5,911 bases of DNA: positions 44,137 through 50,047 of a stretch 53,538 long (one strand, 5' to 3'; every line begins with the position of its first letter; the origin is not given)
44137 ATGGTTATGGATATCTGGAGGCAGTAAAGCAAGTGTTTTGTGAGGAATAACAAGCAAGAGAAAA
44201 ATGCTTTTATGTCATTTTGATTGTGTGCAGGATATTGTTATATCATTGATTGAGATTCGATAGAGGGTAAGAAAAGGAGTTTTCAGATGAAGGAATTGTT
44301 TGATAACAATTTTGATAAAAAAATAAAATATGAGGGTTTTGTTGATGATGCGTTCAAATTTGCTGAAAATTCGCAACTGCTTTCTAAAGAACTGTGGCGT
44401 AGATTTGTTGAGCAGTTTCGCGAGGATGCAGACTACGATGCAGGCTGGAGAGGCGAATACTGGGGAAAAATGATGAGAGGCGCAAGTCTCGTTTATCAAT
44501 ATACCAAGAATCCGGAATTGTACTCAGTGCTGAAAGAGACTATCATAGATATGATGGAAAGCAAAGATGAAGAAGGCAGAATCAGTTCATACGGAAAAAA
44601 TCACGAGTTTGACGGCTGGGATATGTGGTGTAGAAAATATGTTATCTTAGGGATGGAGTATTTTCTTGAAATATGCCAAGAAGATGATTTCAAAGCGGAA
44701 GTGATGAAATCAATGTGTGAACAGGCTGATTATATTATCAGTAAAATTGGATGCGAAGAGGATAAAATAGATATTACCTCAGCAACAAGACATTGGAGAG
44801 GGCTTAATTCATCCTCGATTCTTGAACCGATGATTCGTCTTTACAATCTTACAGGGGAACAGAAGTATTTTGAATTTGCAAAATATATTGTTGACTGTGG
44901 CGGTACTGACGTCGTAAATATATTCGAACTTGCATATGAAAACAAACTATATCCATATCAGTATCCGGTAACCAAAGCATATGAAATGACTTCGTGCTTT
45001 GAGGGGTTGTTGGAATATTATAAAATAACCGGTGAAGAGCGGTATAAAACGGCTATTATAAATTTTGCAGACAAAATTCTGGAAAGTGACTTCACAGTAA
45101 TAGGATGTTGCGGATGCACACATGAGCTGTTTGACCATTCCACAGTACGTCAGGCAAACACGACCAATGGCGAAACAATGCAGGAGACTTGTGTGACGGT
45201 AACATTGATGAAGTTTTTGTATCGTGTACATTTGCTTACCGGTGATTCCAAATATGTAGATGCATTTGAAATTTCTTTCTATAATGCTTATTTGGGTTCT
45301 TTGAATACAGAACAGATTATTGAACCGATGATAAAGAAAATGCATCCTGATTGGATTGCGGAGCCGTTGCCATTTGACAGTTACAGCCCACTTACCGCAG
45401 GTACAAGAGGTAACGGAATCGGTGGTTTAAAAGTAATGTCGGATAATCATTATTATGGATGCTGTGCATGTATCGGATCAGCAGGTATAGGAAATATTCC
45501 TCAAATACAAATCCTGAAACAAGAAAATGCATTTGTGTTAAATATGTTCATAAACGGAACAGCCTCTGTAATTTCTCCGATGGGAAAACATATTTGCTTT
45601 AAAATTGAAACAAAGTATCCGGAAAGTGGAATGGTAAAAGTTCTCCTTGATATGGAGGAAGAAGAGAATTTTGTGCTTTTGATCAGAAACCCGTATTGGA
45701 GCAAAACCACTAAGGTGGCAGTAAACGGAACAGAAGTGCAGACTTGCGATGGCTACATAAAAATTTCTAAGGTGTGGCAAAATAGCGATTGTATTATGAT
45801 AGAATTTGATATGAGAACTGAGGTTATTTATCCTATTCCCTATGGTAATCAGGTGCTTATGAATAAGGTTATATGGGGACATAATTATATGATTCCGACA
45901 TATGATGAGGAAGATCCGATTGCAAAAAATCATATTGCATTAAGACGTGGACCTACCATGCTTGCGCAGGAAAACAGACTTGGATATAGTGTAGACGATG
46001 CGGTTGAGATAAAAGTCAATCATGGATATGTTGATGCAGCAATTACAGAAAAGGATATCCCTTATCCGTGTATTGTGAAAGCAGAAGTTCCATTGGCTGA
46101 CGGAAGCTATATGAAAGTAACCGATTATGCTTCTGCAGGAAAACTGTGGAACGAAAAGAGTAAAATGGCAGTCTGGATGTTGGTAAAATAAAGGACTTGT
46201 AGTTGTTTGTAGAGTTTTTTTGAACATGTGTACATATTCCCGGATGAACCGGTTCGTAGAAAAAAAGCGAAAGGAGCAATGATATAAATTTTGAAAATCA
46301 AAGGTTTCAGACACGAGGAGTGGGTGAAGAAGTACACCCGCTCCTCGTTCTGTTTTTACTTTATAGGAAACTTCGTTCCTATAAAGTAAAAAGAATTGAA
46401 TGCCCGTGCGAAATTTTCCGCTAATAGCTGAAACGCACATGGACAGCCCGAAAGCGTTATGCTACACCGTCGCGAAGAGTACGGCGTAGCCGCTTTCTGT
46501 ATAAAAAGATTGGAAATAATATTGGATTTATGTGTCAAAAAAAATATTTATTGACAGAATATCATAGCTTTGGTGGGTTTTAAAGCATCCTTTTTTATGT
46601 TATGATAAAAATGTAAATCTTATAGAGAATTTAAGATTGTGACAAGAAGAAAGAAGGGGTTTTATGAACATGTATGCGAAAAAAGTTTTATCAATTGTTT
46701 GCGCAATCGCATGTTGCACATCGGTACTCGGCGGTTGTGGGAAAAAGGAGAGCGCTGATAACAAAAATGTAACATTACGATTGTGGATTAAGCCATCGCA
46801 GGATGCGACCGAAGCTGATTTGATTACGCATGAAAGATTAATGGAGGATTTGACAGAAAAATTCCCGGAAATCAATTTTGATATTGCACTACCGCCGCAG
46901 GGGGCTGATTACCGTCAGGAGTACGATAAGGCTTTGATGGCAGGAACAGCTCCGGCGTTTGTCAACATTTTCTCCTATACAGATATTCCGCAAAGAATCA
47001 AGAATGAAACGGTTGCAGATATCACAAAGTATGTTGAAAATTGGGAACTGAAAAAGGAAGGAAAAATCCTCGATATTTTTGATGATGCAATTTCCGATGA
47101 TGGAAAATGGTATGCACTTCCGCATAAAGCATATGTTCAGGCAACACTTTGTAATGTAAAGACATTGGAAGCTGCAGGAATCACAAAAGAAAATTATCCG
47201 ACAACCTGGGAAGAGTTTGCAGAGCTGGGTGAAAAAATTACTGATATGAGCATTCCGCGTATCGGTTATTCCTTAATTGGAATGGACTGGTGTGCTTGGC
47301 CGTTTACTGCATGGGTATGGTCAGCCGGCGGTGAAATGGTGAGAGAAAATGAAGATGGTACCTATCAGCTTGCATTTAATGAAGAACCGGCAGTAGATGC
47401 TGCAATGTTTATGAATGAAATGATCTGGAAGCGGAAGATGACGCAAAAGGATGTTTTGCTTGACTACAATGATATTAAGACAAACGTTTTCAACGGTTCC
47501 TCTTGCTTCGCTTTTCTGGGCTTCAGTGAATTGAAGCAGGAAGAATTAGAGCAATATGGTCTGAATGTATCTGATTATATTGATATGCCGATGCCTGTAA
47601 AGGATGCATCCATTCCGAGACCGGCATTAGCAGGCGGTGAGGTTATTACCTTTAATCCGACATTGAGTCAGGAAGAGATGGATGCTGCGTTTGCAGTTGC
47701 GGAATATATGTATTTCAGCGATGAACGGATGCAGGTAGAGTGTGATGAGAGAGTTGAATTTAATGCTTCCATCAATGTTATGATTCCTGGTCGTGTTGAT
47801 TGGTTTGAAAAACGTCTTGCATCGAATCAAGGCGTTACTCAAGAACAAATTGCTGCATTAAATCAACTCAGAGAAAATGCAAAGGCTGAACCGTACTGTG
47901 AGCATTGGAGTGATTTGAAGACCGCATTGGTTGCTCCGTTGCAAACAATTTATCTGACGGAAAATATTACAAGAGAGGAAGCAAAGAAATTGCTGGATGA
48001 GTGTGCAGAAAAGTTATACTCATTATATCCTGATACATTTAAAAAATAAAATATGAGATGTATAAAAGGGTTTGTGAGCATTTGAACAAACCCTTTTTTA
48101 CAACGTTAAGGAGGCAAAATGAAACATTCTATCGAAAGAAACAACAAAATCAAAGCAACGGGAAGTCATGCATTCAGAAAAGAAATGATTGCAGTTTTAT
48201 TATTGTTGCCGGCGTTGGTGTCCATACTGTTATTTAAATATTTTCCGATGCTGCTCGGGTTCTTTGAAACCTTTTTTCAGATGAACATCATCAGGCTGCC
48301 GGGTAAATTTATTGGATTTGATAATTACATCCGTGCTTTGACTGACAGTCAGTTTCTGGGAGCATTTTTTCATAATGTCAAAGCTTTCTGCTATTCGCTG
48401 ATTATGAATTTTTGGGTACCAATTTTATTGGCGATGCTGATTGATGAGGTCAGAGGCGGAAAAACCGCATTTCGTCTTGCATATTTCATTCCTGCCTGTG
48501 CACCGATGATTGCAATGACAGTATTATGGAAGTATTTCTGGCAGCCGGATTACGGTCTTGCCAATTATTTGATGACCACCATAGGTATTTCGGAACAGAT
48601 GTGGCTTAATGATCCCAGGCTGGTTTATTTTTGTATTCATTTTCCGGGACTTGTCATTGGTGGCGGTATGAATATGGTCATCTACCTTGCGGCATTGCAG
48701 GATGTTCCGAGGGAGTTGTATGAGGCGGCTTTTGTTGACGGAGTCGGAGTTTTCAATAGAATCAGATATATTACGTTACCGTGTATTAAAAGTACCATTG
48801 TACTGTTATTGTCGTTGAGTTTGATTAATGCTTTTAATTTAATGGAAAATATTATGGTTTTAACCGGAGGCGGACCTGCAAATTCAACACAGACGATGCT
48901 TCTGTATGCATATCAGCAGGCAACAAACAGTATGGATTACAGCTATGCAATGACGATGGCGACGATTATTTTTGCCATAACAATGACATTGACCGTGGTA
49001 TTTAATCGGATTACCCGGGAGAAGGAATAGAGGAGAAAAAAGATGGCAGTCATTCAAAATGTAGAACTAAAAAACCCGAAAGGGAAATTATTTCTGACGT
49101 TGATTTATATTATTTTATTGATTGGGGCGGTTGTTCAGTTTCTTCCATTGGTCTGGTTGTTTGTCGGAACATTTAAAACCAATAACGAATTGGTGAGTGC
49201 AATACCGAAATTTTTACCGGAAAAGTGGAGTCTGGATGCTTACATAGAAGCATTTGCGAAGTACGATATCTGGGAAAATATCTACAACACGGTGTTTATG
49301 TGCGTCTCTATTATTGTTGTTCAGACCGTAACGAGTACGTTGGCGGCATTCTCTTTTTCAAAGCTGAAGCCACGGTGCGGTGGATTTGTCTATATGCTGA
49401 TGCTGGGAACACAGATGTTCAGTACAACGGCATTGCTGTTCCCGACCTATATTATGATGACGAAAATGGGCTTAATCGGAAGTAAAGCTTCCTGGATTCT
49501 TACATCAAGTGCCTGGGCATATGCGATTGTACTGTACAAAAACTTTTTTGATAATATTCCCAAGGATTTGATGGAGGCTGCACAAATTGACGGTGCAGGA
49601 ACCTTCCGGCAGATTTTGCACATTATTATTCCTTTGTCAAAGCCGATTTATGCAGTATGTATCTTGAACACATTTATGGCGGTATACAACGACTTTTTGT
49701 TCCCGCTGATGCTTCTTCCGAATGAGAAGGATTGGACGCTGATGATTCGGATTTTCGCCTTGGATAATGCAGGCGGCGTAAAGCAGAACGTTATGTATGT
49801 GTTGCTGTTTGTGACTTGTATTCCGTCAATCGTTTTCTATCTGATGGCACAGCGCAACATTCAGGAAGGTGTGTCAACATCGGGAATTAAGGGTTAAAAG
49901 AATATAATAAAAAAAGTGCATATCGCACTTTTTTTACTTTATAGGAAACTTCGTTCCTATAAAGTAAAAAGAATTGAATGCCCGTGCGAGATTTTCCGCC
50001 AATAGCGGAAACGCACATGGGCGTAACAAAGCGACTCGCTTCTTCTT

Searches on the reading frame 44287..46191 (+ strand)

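Call 10: search_protein_families(library=pfam, proteins=[window:44287-46191:+])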
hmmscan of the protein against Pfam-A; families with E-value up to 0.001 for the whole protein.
window:44287-46191:+ (634 aa): 3 families
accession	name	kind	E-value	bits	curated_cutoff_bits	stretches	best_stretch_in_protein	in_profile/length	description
PF07944.18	Beta-AFase-like_GH127_cat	-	9.4e-30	104.3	24.9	1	49-341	50-331/376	Beta-L-arabinofuranosidase, GH127 catalytic domain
PF20736.2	Glyco_hydro127M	-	9.6e-15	54.9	24.2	1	418-509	4-95/95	Beta-L-arabinofuranosidase, GH127 middle domain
PF07470.19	Glyco_hydro_88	-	8.1e-05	22.2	26.6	0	177-265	33-107/352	Glycosyl Hydrolase Family 88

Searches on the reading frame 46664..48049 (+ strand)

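Call 10: search_protein_families(library=pfam, proteins=[window:46664-48049:+])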
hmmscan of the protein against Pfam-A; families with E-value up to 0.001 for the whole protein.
window:46664-48049:+ (461 aa): 2 families
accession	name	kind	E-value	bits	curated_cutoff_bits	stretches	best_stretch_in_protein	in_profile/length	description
PF01547.30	SBP_bac_1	-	3.2e-17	63.9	26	1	79-302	32-252/307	Bacterial extracellular solute-binding protein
PF13416.11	SBP_bac_8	-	8.9e-12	45.8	27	1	76-356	16-249/279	Bacterial extracellular solute-binding protein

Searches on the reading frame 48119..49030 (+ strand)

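Call 10: search_protein_families(library=pfam, proteins=[window:48119-49030:+])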
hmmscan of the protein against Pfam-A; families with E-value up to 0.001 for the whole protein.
window:48119-49030:+ (303 aa): 1 family
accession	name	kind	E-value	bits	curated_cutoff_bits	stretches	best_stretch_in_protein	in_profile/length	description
PF00528.27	BPD_transp_1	-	4.5e-09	36.7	26.4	1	116-298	18-174/184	Binding-protein-dependent transport system inner membrane component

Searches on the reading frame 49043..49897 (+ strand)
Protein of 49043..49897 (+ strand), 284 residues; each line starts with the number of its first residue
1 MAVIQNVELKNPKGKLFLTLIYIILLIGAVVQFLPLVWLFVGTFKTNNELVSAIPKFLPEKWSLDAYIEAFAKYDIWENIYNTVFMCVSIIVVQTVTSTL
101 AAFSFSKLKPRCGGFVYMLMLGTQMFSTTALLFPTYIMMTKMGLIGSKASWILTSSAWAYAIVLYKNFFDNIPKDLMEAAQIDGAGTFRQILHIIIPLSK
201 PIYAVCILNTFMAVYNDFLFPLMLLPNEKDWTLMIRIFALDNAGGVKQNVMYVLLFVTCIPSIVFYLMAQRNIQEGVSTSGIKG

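Call 10: search_protein_families(library=pfam, proteins=[window:49043-49897:+])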
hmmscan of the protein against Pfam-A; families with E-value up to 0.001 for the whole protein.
window:49043-49897:+ (284 aa): 1 family
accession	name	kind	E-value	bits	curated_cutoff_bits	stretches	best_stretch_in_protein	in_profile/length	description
PF00528.27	BPD_transp_1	-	4.9e-12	46.4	26.4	1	15-269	18-175/184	Binding-protein-dependent transport system inner membrane component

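Call 32: find_encoding_contigs(protein=window:49043-49897:+, flank=6000, max_places=10)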
Protein window:49043-49897:+ (284 aa): 7 contigs read that carry it; 6 places shown.
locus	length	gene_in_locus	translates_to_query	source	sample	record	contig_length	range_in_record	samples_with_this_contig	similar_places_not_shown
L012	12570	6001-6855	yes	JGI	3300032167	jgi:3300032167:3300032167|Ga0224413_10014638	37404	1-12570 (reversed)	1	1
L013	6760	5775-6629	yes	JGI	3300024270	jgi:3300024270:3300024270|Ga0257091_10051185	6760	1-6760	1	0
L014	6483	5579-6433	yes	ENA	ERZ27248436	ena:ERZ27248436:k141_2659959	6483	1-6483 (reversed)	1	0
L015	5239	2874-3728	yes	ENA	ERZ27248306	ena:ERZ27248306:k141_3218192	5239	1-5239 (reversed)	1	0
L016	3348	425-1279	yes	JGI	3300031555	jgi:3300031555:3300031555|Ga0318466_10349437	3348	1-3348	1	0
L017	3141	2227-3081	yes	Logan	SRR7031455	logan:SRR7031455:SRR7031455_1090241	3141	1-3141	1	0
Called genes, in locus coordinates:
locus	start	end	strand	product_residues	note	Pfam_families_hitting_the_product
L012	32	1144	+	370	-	PF14307:Glyco_tran_WbsX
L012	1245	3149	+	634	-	PF07944:Beta-AFase-like_GH127_cat, PF20736:Glyco_hydro127M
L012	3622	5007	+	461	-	PF01547:SBP_bac_1, PF13416:SBP_bac_8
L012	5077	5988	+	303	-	PF00528:BPD_transp_1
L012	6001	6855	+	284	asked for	PF00528:BPD_transp_1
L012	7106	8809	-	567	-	PF06580:His_kinase, PF02518:HATPase_c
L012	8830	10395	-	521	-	PF00072:Response_reg, PF17853:GGDEF_2, PF00165:HTH_AraC, PF12833:HTH_18, PF00165:HTH_AraC (weak)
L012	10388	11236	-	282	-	-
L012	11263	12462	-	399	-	-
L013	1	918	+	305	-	?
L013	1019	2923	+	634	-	PF07944:Beta-AFase-like_GH127_cat, PF20736:Glyco_hydro127M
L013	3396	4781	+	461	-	PF01547:SBP_bac_1, PF13416:SBP_bac_8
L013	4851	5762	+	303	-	PF00528:BPD_transp_1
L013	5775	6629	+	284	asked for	PF00528:BPD_transp_1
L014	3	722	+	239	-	?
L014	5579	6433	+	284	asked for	PF00528:BPD_transp_1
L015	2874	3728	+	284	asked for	PF00528:BPD_transp_1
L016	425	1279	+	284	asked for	PF00528:BPD_transp_1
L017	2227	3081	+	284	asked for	PF00528:BPD_transp_1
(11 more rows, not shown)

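Call 95: find_homologous_proteins(query=window:49043-49897:+, max_evalue=1e-80)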
Query window:49043-49897:+ (284 aa): 95 proteins with E <= 1e-80 among 869 candidates.
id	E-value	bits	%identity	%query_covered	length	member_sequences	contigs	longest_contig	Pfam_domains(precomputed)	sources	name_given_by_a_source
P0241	4.8e-182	622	100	100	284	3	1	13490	PF00528.28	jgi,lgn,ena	-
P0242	1.4e-157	542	84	100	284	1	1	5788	PF00528.28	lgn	-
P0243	1.6e-149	515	85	94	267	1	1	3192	PF00528.28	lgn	-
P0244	7.1e-148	510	79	100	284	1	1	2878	PF00528.28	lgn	-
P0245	3.9e-142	491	74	100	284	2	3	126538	PF00528.28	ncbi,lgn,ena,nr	ncbi:MAG: carbohydrate ABC transporter permease [Clostridia bacterium]|nr:carbohydrate ABC transport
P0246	4.5e-142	491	75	99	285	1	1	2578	PF00528.28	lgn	-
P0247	5.5e-140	484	74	100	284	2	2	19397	PF00528.28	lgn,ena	-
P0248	7.0e-139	480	74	100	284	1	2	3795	PF00528.28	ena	-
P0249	6.3e-136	470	69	100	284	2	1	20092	PF00528.28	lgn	-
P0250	3.8e-135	468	70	100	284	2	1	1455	PF00528.28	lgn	-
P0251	2.3e-134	465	73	100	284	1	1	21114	PF00528.28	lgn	-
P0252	1.9e-130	453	69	100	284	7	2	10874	PF00528.28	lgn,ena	-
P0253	2.8e-129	449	69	100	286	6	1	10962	PF00528.28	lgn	-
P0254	1.2e-128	447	69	100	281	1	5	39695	PF00528.28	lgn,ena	-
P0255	1.6e-128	446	71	100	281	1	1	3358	PF00528.28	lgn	-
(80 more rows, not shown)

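Call 96: find_encoding_contigs(protein=P0242, flank=5000, max_places=2)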
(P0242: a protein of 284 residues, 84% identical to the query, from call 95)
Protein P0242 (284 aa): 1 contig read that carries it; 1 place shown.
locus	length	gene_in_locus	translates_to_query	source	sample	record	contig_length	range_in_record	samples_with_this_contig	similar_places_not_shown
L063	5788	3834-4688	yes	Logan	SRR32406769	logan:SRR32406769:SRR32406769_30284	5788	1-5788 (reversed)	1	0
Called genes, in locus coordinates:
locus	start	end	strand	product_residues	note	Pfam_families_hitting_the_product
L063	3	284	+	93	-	?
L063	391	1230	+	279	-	PF01261:AP_endonuc_2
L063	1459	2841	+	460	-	PF01547:SBP_bac_1, PF13416:SBP_bac_8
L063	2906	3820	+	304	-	PF00528:BPD_transp_1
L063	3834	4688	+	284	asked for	PF00528:BPD_transp_1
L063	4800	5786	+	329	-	?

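Call 97: find_encoding_contigs(protein=P0245, flank=5000, max_places=2)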
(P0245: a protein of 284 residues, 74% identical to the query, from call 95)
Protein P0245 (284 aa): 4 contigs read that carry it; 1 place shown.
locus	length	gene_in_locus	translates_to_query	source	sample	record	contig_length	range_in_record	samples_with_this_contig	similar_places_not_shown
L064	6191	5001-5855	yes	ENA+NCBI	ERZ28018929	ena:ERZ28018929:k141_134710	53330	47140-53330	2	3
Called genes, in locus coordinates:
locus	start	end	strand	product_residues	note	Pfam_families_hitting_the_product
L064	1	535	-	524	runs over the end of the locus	PF00072:Response_reg, PF00165:HTH_AraC (faint), PF12833:HTH_18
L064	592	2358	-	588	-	PF02743:dCache_1, PF06580:His_kinase, PF02518:HATPase_c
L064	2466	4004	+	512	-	PF01547:SBP_bac_1, PF13416:SBP_bac_8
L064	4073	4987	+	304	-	PF00528:BPD_transp_1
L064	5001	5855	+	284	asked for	PF00528:BPD_transp_1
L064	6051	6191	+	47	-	?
